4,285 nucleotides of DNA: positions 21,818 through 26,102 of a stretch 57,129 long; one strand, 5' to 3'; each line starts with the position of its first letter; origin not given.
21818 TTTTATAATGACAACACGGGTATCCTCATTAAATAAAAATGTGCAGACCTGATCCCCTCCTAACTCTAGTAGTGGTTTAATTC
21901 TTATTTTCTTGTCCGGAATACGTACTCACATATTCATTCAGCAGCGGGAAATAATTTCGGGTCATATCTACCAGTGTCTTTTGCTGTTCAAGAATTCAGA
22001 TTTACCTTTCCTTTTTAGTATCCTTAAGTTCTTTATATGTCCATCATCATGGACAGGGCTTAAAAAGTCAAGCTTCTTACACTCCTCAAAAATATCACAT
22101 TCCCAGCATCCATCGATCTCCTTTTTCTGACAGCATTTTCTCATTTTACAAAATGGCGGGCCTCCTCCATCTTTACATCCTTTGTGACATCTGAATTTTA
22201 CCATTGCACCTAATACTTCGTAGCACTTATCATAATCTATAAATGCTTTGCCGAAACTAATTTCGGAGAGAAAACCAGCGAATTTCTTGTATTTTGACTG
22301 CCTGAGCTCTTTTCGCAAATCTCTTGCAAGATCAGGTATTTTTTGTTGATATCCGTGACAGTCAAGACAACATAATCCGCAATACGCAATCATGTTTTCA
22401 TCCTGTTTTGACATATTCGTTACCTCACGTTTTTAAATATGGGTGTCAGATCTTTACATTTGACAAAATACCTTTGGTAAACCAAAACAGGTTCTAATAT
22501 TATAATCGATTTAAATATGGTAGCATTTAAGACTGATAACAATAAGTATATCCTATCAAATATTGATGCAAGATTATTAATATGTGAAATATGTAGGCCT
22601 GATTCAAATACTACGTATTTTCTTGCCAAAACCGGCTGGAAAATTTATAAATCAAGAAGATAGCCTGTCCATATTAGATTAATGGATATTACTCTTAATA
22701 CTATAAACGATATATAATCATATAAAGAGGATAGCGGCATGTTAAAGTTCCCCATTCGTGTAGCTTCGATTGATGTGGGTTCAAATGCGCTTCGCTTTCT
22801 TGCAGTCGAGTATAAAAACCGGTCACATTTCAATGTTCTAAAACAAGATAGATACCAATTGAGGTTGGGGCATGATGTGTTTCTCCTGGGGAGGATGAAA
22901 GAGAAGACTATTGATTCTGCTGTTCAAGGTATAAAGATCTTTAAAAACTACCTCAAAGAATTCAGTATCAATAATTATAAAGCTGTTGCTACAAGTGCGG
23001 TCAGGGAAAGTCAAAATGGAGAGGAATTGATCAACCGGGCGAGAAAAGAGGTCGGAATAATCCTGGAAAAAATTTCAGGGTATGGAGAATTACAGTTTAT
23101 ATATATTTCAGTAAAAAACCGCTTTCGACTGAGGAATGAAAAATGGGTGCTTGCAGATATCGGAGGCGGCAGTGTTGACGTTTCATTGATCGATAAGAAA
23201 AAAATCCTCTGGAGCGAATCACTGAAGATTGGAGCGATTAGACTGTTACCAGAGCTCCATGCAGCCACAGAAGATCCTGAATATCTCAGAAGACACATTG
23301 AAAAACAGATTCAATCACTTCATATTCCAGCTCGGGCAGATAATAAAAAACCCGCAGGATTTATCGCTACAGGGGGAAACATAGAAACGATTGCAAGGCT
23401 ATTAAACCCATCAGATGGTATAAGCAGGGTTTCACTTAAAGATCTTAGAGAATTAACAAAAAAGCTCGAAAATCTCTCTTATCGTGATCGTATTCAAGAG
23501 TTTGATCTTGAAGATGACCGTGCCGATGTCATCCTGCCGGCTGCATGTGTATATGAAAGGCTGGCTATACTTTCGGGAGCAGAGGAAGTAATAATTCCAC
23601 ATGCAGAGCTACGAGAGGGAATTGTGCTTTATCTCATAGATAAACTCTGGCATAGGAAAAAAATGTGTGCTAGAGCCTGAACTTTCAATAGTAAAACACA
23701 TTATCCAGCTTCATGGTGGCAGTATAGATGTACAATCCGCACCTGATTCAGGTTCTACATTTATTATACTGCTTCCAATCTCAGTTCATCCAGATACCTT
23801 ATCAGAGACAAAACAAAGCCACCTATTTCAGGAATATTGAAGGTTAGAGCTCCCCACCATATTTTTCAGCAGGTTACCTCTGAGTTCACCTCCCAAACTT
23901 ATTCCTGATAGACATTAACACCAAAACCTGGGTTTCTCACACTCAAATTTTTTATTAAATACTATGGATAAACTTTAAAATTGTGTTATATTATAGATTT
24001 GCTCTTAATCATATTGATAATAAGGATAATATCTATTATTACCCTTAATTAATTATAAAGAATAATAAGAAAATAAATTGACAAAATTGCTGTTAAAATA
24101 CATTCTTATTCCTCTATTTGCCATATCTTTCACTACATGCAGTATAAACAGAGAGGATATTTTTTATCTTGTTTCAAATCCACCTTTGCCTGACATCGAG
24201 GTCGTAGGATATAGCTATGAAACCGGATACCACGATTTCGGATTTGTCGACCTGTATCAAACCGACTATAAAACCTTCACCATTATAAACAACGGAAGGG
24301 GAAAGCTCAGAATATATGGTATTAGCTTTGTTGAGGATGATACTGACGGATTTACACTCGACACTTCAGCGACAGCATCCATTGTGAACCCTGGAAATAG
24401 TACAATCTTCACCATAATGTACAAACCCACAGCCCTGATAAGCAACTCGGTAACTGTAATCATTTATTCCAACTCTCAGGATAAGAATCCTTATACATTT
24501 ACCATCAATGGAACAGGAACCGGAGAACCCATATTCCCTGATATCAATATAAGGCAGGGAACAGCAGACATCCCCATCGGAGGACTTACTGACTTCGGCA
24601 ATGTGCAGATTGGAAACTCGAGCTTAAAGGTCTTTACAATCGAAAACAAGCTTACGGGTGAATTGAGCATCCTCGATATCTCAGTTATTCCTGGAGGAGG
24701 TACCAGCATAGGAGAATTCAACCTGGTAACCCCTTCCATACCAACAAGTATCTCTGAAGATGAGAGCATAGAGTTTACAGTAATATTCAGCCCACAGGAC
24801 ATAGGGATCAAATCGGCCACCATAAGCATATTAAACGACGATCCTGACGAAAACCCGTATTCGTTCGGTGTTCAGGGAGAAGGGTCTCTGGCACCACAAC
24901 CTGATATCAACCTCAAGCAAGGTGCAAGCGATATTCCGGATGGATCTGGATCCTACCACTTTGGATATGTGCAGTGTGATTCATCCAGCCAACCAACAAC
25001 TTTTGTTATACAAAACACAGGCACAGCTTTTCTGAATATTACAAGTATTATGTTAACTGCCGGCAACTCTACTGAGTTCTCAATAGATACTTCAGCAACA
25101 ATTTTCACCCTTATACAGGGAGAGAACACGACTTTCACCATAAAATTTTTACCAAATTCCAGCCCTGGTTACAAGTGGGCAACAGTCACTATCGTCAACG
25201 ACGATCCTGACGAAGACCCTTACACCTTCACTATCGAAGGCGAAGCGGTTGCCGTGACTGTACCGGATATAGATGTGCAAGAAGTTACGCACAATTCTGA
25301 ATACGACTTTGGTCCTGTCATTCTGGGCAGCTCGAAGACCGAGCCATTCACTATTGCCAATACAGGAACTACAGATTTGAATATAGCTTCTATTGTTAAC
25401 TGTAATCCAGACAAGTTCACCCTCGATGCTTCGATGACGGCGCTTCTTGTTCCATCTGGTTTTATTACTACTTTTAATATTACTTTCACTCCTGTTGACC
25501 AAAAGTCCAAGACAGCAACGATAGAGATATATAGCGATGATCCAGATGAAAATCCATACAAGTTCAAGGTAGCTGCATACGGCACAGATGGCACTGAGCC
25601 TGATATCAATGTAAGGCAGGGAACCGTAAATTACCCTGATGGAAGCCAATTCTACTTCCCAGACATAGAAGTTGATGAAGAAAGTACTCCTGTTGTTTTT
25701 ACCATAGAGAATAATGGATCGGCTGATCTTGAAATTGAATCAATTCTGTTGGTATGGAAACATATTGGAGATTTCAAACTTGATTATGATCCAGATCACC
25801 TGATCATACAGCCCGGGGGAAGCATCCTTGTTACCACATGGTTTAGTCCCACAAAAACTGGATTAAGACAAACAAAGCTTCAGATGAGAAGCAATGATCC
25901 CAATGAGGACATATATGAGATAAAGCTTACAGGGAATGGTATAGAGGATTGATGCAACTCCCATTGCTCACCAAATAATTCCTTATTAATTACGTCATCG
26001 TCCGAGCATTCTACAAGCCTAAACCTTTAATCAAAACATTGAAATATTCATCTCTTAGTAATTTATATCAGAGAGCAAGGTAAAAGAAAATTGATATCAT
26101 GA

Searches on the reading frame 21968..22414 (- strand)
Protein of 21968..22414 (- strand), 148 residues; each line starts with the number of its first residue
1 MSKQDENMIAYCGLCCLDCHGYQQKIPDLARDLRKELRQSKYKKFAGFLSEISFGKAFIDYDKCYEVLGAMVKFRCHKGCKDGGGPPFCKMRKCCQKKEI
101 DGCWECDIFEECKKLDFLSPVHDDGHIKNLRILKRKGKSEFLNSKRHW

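Call 5: search_protein_families(library=ncbifam, proteins=[window:21968-22414:-], max_evalue=0.00001)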
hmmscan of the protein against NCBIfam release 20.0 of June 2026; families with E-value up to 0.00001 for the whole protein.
window:21968-22414:- (148 aa): 0 families

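Call 75: search_protein_families(library=pfam, proteins=[window:21968-22414:-], max_evalue=0.001)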
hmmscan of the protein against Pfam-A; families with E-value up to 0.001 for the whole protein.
window:21968-22414:- (148 aa): 1 family
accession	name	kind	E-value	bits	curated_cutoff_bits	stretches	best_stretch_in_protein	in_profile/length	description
PF12675.12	DUF3795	-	6.6e-11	43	22.6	1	8-115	1-81/83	Protein of unknown function (DUF3795)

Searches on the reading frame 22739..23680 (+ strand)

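Call 5: search_protein_families(library=ncbifam, proteins=[window:22739-23680:+], max_evalue=0.00001)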
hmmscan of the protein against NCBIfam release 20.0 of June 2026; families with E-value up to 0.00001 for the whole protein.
window:22739-23680:+ (313 aa): 3 families
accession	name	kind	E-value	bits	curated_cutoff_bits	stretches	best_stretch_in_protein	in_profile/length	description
TIGR03706.1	exo_poly_only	exception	1.2e-54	185.6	307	1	8-299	2-298/300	exopolyphosphatase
NF008108.0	PRK10854.1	equivalog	5.7e-16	57.8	864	1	5-305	10-311/513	exopolyphosphatase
NF008260.0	PRK11031.1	equivalog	1.6e-13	50.5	624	1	9-174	9-172/496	guanosine-5'-triphosphate,3'-diphosphate diphosphatase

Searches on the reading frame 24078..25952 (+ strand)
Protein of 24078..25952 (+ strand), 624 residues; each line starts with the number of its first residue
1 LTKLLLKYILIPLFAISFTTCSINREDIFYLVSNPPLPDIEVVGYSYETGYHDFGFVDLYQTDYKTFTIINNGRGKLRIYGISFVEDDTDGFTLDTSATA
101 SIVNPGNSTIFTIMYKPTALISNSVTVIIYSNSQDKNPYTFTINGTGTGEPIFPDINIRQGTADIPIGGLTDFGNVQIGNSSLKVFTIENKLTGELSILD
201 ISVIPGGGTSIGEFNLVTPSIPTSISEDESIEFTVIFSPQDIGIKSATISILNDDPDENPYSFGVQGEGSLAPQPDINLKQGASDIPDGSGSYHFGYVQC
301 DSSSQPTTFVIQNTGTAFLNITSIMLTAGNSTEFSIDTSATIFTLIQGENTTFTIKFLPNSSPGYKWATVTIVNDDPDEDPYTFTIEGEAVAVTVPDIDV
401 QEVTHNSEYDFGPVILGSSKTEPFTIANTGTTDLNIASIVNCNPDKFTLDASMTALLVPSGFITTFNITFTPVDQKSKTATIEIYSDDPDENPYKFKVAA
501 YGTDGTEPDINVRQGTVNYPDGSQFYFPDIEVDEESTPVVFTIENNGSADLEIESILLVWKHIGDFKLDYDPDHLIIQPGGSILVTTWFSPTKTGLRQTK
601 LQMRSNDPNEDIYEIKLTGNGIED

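Call 5: search_protein_families(library=ncbifam, proteins=[window:24078-25952:+], max_evalue=0.00001)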
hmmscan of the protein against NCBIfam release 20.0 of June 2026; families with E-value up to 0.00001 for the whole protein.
window:24078-25952:+ (624 aa): 2 families
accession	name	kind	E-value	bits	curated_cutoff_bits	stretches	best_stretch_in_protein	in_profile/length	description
NF012200.0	choice_anch_D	domain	1.9e-69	231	45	5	384-491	3-108/108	choice-of-anchor D domain-containing protein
NF041425.1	OS_HP2_seleno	subfamily_domain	8e-17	61.4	100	0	406-499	3-94/98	OS_HP2 family (seleno)protein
